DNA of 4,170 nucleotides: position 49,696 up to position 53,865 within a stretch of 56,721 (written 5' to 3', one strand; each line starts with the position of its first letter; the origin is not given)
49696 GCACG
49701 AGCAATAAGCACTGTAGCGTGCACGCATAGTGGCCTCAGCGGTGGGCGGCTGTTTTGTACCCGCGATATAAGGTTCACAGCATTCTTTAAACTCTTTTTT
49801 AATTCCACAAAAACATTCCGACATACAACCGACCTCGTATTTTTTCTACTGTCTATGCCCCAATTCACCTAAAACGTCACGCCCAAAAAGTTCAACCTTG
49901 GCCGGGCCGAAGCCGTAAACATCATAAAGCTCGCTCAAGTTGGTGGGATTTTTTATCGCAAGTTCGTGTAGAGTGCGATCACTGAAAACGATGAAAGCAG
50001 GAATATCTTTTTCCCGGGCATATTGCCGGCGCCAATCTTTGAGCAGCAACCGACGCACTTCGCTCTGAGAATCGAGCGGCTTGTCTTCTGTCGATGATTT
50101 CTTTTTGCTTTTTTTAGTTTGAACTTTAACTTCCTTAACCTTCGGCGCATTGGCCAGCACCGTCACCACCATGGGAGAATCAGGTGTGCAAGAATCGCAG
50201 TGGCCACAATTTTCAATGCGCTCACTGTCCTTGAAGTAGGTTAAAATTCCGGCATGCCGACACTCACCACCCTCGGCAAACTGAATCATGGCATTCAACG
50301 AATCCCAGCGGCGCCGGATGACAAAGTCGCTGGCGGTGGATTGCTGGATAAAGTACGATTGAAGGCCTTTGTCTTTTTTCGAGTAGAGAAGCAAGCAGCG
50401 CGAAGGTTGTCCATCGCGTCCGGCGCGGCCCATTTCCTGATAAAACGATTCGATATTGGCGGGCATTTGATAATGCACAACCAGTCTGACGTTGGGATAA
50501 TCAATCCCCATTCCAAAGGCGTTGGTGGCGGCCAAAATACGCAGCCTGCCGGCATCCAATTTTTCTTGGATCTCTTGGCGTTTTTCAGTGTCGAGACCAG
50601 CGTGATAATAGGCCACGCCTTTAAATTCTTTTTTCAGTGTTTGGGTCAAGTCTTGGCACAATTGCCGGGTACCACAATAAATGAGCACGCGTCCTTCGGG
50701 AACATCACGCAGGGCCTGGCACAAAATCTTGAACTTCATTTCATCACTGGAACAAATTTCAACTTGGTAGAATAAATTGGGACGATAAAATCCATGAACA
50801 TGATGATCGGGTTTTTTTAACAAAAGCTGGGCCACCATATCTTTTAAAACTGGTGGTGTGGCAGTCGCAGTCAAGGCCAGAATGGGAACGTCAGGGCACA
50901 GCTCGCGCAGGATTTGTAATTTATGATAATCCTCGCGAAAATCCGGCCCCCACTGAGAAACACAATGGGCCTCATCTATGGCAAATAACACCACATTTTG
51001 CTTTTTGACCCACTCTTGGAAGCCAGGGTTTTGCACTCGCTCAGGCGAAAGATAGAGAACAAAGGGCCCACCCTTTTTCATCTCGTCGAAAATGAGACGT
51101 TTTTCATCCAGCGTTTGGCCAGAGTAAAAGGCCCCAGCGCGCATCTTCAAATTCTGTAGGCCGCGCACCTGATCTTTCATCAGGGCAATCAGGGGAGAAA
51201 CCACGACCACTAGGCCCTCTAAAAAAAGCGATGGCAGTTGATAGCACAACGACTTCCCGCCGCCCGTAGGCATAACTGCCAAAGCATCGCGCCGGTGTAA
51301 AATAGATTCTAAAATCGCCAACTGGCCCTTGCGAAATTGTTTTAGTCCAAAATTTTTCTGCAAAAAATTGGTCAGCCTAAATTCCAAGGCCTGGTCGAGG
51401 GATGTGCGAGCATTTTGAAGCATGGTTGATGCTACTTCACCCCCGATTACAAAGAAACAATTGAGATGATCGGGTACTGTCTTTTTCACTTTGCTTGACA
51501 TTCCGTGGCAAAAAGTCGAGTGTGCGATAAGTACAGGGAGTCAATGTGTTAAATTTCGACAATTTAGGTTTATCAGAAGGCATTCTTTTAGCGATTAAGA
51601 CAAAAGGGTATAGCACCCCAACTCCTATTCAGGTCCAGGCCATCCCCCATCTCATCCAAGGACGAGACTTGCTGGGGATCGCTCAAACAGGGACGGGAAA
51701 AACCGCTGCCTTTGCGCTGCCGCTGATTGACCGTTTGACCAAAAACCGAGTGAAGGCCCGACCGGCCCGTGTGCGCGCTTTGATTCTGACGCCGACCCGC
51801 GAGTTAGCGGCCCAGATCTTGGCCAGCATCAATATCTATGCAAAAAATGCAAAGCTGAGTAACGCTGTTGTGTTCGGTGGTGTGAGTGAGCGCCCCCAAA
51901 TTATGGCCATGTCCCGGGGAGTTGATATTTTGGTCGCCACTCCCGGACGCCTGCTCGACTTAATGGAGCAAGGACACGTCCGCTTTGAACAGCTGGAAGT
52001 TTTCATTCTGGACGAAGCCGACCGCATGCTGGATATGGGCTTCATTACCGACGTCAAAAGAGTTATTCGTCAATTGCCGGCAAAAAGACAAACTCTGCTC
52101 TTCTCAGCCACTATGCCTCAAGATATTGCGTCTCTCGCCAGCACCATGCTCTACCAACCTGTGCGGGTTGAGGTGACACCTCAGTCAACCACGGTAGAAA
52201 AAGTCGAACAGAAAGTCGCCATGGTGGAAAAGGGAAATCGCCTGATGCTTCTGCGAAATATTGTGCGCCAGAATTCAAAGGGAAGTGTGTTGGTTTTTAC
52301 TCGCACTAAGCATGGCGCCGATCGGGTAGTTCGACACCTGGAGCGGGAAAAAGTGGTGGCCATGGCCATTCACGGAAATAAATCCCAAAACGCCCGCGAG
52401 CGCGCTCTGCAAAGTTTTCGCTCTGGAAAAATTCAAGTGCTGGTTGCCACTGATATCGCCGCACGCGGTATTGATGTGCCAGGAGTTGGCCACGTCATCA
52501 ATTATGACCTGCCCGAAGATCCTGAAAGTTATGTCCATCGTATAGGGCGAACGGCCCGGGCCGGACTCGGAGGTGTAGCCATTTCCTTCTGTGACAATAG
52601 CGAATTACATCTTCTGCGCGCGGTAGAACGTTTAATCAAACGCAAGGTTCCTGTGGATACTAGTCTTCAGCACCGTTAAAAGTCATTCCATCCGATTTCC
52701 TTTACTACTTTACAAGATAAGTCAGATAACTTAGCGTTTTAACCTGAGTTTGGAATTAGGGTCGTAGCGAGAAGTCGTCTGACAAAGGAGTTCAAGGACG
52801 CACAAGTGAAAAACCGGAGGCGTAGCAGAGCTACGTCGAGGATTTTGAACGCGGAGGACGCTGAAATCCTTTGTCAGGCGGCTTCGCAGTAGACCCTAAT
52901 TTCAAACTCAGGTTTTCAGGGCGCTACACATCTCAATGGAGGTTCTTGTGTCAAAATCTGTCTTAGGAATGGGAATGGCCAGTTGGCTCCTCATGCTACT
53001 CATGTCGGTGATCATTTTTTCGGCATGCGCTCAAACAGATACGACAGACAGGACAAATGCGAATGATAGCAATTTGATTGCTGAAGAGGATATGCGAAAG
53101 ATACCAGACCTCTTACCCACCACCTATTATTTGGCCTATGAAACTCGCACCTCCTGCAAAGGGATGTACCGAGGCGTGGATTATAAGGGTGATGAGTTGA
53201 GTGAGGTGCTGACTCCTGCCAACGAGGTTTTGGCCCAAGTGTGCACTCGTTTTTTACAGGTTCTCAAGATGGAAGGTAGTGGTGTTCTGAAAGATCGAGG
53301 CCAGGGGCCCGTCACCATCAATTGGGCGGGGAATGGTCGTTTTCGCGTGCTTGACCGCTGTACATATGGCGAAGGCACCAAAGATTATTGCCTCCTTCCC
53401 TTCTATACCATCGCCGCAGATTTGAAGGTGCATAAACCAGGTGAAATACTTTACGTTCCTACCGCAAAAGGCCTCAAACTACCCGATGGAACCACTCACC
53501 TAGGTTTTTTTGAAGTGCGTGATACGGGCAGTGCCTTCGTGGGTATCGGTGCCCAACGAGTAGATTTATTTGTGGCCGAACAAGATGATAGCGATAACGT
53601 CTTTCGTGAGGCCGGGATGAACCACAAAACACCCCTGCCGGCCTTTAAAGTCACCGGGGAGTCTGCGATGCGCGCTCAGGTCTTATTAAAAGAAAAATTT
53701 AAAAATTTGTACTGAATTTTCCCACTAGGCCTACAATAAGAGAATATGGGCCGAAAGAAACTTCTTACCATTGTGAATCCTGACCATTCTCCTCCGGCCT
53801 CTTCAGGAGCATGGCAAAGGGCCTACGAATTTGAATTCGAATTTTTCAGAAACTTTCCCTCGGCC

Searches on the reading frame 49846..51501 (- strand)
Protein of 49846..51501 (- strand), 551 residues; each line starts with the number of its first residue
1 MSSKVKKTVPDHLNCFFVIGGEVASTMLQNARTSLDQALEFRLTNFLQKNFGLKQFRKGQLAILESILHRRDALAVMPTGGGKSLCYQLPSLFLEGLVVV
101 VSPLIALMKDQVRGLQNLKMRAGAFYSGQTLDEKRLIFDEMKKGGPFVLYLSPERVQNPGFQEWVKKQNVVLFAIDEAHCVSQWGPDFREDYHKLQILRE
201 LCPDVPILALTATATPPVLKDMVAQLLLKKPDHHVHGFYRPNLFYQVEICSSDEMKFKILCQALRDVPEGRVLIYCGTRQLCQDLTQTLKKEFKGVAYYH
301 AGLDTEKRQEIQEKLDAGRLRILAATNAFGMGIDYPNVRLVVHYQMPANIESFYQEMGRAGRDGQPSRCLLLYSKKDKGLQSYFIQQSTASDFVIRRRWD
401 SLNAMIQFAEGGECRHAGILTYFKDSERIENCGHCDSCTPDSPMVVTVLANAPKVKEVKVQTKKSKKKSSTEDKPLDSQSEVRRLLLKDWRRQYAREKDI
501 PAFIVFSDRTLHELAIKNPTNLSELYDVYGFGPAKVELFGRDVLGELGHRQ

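Call 23: search_protein_families(library=pfam, proteins=[window:49846-51501:-])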
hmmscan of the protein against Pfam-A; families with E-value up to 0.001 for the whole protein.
window:49846-51501:- (551 aa): 6 families
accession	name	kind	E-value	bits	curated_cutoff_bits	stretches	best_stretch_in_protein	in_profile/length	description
PF00270.35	DEAD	-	2.1e-29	102.8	26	1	58-218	2-163/167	DEAD/DEAH box helicase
PF00271.37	Helicase_C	-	3.7e-25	88.8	23.5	1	256-364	2-110/110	Helicase conserved C-terminal domain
PF00570.28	HRDC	-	2.3e-18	66.4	23.8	1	487-546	8-67/68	HRDC domain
PF16124.10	RecQ_Zn_bind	-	6.1e-13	49.7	25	1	376-439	2-66/66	RecQ zinc-binding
PF04851.21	ResIII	-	1.3e-05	25.6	22.5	1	55-214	3-162/164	Type III restriction enzyme, res subunit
PF22590.2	Cas3-like_C_2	-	1.4e-05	25.7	27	1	270-363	3-104/106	CRISPR-associated nuclease/helicase Cas3, C-terminal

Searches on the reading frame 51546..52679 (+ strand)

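Call 23: search_protein_families(library=pfam, proteins=[window:51546-52679:+])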
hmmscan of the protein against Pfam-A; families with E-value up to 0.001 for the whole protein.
window:51546-52679:+ (377 aa): 4 families
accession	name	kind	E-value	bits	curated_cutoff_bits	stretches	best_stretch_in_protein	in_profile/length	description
PF00270.35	DEAD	-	1.3e-50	171.8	26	1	26-195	1-165/167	DEAD/DEAH box helicase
PF00271.37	Helicase_C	-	2.5e-34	118.3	23.5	1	234-340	4-110/110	Helicase conserved C-terminal domain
PF04851.21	ResIII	-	2e-10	41.3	22.5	1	26-191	5-163/164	Type III restriction enzyme, res subunit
PF06862.17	Utp25_C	-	9.6e-06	25.8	32.8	1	235-330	36-134/190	Utp25, C-terminal domain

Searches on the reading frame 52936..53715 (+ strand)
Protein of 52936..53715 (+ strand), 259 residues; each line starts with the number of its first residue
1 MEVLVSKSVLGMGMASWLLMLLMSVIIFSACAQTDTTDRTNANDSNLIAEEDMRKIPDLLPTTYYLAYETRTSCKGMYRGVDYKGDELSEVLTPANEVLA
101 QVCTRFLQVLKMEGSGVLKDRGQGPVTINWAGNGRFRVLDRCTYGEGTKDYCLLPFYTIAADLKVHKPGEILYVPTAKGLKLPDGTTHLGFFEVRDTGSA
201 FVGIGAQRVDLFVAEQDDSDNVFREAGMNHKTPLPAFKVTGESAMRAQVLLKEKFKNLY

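Call 23: search_protein_families(library=pfam, proteins=[window:52936-53715:+])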
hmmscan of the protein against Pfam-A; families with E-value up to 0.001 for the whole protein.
window:52936-53715:+ (259 aa): 1 family
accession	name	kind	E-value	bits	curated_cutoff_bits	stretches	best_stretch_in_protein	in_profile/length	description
PF06725.17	3D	-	2.1e-07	31.5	23.8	1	158-221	2-57/72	3D domain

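Call 26: find_encoding_contigs(protein=window:52936-53715:+, flank=10000, max_places=10)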
Protein window:52936-53715:+ (259 aa): no gene with exactly this product is on record in the collection.
